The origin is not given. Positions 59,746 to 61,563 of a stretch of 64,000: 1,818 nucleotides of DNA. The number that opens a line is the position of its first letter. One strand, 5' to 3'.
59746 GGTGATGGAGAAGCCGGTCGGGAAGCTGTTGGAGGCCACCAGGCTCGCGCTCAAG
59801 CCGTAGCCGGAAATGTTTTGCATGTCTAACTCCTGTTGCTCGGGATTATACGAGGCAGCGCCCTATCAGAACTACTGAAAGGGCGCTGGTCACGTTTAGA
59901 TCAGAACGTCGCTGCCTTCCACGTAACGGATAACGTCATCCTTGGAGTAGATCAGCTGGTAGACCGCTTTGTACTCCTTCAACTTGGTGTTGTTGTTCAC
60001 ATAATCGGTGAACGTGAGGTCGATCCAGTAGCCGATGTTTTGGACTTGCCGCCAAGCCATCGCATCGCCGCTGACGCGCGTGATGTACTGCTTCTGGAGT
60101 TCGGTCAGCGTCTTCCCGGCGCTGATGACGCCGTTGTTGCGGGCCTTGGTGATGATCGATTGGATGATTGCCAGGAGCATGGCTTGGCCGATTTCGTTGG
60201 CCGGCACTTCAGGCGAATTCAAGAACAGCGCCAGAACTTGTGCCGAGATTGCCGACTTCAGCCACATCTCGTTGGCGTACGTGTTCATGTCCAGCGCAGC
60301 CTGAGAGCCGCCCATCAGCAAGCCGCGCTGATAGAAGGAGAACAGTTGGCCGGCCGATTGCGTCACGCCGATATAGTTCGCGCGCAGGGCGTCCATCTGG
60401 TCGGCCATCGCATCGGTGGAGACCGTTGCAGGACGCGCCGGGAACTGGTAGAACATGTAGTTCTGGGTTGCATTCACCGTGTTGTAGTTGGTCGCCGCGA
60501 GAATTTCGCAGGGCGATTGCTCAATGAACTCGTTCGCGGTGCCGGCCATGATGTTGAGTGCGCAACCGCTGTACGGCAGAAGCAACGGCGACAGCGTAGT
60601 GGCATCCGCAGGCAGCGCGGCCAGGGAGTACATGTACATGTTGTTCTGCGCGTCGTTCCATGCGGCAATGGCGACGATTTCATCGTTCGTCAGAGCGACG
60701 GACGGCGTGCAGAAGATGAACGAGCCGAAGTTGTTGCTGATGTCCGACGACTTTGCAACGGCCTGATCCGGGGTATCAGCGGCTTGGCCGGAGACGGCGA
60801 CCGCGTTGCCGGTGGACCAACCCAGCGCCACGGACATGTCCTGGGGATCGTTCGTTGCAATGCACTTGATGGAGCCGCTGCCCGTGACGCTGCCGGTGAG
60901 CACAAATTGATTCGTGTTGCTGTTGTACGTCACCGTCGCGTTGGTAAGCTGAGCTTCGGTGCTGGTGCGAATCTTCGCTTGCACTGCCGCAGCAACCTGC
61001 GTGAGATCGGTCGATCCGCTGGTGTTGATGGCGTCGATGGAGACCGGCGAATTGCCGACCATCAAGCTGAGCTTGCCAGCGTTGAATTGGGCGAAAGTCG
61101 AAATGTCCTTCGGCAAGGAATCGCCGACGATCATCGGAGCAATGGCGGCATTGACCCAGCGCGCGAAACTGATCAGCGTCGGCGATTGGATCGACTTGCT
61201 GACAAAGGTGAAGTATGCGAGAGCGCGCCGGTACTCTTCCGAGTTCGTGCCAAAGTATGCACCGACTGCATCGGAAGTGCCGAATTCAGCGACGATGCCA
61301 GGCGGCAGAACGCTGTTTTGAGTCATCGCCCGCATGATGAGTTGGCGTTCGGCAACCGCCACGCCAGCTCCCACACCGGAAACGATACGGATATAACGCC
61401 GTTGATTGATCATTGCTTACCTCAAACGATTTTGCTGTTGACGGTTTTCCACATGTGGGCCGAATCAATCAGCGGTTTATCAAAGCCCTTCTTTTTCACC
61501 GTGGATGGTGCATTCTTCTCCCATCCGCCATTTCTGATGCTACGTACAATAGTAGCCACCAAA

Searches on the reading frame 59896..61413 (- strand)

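Call 85: search_protein_families(library=phrogs, proteins=[window:59896-61413:-], max_evalue=0.00001)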
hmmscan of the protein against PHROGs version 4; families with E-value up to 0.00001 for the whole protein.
window:59896-61413:- (505 aa): 2 families
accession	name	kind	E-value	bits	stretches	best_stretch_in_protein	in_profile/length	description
phrog_205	-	tail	3.7e-72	244.6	1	1-502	12-430/455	tail sheath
phrog_9590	-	unknown function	2.4e-06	27.9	1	308-443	201-331/377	-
